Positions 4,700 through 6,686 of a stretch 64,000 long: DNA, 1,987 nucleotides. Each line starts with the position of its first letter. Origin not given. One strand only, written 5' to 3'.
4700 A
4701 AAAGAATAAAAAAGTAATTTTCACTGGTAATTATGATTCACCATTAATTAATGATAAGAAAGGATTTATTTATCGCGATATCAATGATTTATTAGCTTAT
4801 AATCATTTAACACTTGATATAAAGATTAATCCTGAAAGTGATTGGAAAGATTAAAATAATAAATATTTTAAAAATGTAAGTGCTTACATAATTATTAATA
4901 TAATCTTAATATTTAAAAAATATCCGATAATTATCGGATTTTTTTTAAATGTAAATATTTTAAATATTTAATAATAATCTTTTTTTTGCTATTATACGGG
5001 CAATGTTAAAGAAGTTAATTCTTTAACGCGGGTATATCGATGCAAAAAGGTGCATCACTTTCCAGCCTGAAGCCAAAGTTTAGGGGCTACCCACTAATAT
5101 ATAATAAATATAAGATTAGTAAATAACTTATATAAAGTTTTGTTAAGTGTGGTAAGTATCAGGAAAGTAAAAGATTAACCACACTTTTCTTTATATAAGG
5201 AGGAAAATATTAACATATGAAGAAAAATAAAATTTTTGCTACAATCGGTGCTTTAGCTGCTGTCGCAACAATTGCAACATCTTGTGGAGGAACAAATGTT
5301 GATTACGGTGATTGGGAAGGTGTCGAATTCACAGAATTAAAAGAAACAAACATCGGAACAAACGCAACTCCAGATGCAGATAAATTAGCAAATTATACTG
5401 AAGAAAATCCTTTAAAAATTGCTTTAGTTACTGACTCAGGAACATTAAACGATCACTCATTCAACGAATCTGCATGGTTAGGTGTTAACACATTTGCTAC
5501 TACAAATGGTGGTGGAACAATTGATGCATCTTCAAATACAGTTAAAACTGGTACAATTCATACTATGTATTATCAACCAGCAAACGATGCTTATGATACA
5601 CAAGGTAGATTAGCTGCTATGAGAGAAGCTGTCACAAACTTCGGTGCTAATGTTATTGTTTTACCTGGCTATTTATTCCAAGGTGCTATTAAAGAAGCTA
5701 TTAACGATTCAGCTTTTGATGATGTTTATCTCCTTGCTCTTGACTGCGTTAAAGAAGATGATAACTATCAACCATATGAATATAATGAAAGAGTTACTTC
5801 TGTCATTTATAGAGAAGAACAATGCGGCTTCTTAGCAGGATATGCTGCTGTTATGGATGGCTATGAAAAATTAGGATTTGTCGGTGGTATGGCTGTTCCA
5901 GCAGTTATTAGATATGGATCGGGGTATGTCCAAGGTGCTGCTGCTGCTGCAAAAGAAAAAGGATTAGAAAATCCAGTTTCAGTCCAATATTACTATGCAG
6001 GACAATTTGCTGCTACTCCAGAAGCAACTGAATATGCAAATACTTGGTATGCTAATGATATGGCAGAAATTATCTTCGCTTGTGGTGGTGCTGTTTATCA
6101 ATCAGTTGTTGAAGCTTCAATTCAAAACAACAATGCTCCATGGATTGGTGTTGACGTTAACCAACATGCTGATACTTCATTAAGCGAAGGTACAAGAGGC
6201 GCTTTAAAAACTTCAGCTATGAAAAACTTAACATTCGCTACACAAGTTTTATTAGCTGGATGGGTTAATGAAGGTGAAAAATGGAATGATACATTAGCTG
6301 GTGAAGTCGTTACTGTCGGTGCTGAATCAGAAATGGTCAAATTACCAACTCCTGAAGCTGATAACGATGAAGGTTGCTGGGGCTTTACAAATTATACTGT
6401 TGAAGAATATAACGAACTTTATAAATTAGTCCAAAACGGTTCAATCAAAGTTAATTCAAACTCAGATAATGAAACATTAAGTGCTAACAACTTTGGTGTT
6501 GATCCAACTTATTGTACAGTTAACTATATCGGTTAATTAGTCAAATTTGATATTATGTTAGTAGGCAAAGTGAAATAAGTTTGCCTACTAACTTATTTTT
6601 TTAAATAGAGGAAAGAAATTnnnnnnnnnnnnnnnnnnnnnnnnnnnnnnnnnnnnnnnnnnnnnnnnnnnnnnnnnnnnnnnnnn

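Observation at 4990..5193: Structured, GC-enriched leader with a terminator-like hairpin ahead of the nucleoside ABC transporter operon (class unassigned)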

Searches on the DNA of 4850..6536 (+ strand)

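Call 4: search_rna_families(source=window, start=4850, end=5260, threshold=evalue, max_evalue=10, show_alignments=5)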
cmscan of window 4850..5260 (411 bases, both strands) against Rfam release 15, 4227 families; matches with E-value up to 10: 7.
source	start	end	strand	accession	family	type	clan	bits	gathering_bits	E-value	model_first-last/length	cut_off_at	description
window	4908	4953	+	RF04205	MIR2606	Gene; miRNA;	-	22.6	139.7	0.53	1-165/165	no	MIR2606 microRNA precursor family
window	4908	4953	-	RF04205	MIR2606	Gene; miRNA;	-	21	139.7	1.1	1-165/165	no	MIR2606 microRNA precursor family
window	4911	4950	-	RF02704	LcrF_thermometer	Cis-reg; thermoregulator;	-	16.5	169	4.3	83-122/133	no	LcrF intergenic thermometer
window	5171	5259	+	RF02780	PutA_thermometer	Cis-reg; thermoregulator;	-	15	51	4.6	1-72/72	no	PutA 5' UTR thermometer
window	4952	5088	+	RF01828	SprD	Gene; sRNA;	-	14.9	100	1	1-142/142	no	Small pathogenicity island RNA D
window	4915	4946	-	RF00125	IS128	Gene; sRNA;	-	14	80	2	164-198/209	no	IS128 RNA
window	4913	4947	+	RF02637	EF0408_EF0409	Gene; sRNA;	-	11.3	440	1.3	374-408/412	no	Enterococcus sRNA EF0408_EF0409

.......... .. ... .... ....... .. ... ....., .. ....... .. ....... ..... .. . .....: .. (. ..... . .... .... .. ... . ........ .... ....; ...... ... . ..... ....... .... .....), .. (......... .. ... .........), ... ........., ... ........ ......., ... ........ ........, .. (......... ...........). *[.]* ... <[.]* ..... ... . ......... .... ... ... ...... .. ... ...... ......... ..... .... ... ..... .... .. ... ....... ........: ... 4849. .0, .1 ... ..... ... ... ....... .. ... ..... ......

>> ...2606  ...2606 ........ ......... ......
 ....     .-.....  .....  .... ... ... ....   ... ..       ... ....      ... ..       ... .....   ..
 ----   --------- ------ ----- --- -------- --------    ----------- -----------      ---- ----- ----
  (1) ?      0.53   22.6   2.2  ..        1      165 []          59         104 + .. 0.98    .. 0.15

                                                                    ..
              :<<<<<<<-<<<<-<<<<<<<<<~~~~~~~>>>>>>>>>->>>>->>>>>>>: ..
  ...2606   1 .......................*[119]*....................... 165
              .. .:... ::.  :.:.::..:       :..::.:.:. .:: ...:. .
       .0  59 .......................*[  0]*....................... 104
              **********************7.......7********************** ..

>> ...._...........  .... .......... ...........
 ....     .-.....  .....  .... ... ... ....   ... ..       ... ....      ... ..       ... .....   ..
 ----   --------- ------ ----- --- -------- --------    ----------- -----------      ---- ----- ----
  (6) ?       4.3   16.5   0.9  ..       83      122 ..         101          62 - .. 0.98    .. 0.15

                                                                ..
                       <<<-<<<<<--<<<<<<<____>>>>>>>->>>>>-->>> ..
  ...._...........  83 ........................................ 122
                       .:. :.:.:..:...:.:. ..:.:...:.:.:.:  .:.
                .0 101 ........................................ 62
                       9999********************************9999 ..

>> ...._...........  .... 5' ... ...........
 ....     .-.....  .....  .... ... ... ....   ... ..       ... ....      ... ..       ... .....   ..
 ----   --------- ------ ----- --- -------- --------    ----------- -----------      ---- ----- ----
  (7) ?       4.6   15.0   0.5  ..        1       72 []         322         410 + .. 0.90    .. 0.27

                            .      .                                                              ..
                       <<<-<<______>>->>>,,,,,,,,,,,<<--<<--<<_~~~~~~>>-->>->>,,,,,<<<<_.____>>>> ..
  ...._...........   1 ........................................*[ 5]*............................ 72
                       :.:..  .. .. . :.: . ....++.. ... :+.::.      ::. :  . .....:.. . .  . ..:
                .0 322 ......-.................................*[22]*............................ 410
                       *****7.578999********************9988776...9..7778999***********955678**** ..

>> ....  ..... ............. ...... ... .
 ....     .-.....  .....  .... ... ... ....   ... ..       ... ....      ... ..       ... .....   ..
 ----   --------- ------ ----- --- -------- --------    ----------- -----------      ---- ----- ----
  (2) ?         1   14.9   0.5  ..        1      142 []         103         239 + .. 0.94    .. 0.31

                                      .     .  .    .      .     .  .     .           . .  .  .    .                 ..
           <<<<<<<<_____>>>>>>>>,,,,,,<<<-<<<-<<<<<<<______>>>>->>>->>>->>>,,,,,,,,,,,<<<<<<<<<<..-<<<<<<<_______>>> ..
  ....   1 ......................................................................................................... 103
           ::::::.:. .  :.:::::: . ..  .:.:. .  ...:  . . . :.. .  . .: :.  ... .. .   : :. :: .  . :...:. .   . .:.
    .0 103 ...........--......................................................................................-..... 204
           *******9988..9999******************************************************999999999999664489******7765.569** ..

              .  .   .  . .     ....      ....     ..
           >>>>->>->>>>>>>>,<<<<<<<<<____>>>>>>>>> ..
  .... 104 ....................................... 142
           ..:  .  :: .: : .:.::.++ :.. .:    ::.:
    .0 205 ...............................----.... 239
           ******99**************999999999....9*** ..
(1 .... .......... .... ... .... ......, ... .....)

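Call 11: search_rna_families(sources=[L002, L003, L004, L005, L006], threshold=evalue, max_evalue=1, show_alignments=5)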
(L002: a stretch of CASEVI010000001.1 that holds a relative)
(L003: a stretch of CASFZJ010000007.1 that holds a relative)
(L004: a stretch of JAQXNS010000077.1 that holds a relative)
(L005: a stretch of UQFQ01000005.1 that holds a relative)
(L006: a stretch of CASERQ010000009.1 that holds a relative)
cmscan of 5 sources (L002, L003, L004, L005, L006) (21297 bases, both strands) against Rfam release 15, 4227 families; matches with E-value up to 1: 4.
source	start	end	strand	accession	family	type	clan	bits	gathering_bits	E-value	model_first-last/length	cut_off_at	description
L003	1325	1425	+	RF00167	Purine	Cis-reg; riboswitch;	CL00123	52.9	37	1.2e-06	1-102/102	no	Purine riboswitch aptamer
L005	1324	1422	+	RF00167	Purine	Cis-reg; riboswitch;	CL00123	51.3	37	3e-06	1-102/102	no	Purine riboswitch aptamer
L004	1327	1421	+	RF00167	Purine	Cis-reg; riboswitch;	CL00123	45.4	37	7.9e-05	1-102/102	no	Purine riboswitch aptamer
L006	1328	1426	+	RF00167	Purine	Cis-reg; riboswitch;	CL00123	41.1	37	0.00087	1-102/102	no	Purine riboswitch aptamer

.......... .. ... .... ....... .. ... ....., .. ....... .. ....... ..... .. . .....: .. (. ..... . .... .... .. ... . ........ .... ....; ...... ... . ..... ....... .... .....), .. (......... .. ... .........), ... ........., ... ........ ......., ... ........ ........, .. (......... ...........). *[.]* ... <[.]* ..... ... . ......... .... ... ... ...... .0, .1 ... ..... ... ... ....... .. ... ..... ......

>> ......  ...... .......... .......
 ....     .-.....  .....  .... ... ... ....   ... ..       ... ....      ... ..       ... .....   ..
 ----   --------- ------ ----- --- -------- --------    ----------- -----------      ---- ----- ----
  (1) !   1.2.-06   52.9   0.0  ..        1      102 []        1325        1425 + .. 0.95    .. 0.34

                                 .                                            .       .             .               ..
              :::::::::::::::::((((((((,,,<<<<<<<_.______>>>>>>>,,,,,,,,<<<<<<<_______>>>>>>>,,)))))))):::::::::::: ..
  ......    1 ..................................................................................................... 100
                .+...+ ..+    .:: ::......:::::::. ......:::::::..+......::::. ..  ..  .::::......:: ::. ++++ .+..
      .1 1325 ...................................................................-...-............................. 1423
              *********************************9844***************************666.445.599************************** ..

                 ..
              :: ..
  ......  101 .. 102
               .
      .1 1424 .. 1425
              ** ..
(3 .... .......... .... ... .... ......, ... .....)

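Call 61: build_rna_model(alignment_id=A3, structure=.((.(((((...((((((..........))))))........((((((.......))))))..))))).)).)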
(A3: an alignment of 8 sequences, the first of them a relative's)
Model R1 built from alignment A3 (8 sequences, 72 columns); structure: as given.
model positions 70; base pairs 19; branch points 1; effective number of sequences 1.88; information 0.804 bits per position. Calibrated on 0.2 Mb of random sequence (short: E-values are rough).
structure used (alignment columns):
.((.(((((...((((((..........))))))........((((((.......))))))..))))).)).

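Call 62: search_with_rna_model(model_id=R1, sources=[window, L002, L009, L012, L014, L017, L003, L004, L005, L006, L007, L010, L011, L019], max_evalue=10, make_alignment=true, show_alignments=0)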
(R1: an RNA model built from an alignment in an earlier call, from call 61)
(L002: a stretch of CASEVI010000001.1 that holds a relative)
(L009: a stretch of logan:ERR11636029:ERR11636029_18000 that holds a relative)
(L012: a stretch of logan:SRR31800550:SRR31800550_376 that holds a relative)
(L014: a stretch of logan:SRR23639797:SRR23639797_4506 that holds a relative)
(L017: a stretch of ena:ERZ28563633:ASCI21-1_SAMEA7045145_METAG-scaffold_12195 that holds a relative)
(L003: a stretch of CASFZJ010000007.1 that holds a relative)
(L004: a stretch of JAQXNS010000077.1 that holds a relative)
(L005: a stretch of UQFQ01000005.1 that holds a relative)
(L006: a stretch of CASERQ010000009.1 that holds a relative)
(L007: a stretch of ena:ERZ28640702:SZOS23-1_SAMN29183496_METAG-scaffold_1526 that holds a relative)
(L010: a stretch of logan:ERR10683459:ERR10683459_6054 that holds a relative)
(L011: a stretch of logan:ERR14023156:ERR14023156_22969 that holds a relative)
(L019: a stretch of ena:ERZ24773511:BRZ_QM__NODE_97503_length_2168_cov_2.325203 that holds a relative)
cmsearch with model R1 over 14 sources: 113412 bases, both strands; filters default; matches with E-value up to 10: 14.
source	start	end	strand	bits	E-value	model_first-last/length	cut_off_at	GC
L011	1040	1109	+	95.5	3.2e-18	1-70/70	no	0.36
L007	1041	1109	+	94.4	5.8e-18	1-70/70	no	0.35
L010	1040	1109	+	94.1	6.5e-18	1-70/70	no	0.37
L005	1340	1409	+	94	7e-18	1-70/70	no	0.36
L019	587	656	+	91.5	2.4e-17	1-70/70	no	0.33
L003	1341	1412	+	87.8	1.6e-16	1-70/70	no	0.32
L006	1344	1413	+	87.6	1.8e-16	1-70/70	no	0.4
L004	1343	1408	+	69.6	1.7e-12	1-70/70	no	0.29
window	5026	5096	+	21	0.085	1-70/70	no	0.49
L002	1310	1380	+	21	0.085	1-70/70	no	0.49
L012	1031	1100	+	19.9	0.16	1-70/70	no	0.46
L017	1043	1112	+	19.6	0.18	1-70/70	no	0.46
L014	1040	1109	+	18.6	0.29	1-70/70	no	0.47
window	4712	4755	+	14.4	2.5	11-61/70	no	0.23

Alignment A4: 14 matches aligned to the model, 73 columns, each read 5' to 3' on its own strand. Consensus structure (alignment columns), stored with it:
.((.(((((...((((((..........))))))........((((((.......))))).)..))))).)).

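Call 67: search_with_rna_model(model_id=R1, sources=[L034, L035, L009, L016], max_evalue=10, filters=off, show_alignments=4)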
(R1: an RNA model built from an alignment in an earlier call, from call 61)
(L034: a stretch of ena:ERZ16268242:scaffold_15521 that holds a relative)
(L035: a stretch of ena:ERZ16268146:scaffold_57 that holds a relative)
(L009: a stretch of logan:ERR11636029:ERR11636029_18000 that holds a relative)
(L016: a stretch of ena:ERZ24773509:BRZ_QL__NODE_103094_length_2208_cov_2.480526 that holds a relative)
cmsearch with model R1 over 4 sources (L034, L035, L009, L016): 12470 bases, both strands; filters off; matches with E-value up to 10: 22.
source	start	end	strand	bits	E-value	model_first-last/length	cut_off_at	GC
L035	1040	1109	+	95.5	3.5e-19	1-70/70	no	0.36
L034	1063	1131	+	63.7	3.8e-12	1-70/70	no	0.39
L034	123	196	-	11.9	0.98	1-70/70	no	0.24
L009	481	521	-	9.6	3.1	1-70/70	no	0.17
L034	876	934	-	9.2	3.9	1-70/70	no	0.19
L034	2573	2597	+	8.7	5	1-70/70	no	0.2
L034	1063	1131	-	8.6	5.3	1-70/70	no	0.39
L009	230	303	-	8.4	5.8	1-70/70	no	0.28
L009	2532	2578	+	8.4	5.8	1-70/70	no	0.32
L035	1040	1109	-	8.3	6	1-70/70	no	0.36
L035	2937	2959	+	8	7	1-70/70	no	0.17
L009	3410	3487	+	7.9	7.4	1-70/70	no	0.31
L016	2079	2103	-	7.7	8.4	1-70/70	no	0.16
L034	12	35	-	7.6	8.7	1-70/70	no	0.21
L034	282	330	+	7.6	8.8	1-70/70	no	0.2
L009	1105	1127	-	7.5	8.9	1-70/70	no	0.13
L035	335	358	-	7.5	9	1-70/70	no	0.17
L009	1262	1346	-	7.5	9.1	1-70/70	no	0.34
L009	3128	3196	-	7.5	9.3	1-70/70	no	0.19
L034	364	418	-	7.4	9.5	1-70/70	no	0.24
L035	1324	1354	-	7.4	9.7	1-70/70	no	0.29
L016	26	63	+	7.3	9.9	1-70/70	no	0.24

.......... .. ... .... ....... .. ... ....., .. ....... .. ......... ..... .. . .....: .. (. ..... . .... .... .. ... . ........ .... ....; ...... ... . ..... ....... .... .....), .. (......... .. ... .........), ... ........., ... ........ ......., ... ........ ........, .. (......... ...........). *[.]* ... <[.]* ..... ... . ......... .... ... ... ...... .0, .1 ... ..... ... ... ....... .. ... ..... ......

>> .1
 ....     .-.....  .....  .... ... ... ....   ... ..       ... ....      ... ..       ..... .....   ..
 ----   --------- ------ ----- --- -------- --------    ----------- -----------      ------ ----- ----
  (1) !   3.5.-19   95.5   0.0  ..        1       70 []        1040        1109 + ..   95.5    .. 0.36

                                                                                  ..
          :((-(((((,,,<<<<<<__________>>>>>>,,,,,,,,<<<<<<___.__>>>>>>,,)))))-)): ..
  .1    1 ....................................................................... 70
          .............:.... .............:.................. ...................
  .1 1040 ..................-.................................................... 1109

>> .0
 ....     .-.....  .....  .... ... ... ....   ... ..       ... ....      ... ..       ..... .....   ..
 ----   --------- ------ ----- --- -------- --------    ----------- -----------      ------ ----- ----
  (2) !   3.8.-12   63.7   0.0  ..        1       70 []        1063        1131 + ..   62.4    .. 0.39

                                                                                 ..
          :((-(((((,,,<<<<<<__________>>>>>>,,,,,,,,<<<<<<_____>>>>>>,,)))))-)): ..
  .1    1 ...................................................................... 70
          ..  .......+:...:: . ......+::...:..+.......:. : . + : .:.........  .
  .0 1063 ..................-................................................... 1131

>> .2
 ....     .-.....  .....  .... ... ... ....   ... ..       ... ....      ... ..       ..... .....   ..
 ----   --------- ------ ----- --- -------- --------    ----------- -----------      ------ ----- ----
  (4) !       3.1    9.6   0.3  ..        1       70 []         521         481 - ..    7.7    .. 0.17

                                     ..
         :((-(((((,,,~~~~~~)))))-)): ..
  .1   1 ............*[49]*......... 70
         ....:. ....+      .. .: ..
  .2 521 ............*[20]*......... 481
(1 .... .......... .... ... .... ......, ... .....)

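Call 73: search_with_rna_model(model_id=R1, sources=[window, L012, L014, L003, L004, L005, L006, L007, L010, L011, L019, L034, L035], max_evalue=1, make_alignment=true, show_alignments=0)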
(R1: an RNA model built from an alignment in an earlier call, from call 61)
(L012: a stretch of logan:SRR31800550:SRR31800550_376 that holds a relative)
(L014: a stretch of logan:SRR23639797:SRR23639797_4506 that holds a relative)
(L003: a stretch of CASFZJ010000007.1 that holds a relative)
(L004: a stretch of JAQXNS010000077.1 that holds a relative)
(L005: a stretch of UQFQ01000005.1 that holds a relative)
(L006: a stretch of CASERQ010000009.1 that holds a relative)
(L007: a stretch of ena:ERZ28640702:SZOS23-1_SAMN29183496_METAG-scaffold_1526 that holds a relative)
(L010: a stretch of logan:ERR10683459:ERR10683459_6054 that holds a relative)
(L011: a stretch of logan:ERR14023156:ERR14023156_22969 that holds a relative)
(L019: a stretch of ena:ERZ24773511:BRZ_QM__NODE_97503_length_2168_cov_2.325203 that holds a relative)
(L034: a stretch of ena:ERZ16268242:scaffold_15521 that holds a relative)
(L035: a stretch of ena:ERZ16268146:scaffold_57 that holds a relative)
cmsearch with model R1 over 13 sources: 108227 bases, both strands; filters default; matches with E-value up to 1: 13.
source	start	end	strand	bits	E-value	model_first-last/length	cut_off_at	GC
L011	1040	1109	+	95.5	3e-18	1-70/70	no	0.36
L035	1040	1109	+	95.5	3e-18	1-70/70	no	0.36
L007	1041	1109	+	94.4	5.5e-18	1-70/70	no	0.35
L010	1040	1109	+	94.1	6.2e-18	1-70/70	no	0.37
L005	1340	1409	+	94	6.7e-18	1-70/70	no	0.36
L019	587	656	+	91.5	2.3e-17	1-70/70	no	0.33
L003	1341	1412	+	87.8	1.6e-16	1-70/70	no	0.32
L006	1344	1413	+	87.6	1.7e-16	1-70/70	no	0.4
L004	1343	1408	+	69.6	1.6e-12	1-70/70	no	0.29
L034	1063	1131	+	63.7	3.3e-11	1-70/70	no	0.39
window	5026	5096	+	21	0.081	1-70/70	no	0.49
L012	1031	1100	+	19.9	0.15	1-70/70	no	0.46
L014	1040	1109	+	18.6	0.28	1-70/70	no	0.47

Alignment A5: 13 matches aligned to the model, 73 columns, each read 5' to 3' on its own strand. Consensus structure (alignment columns), stored with it:
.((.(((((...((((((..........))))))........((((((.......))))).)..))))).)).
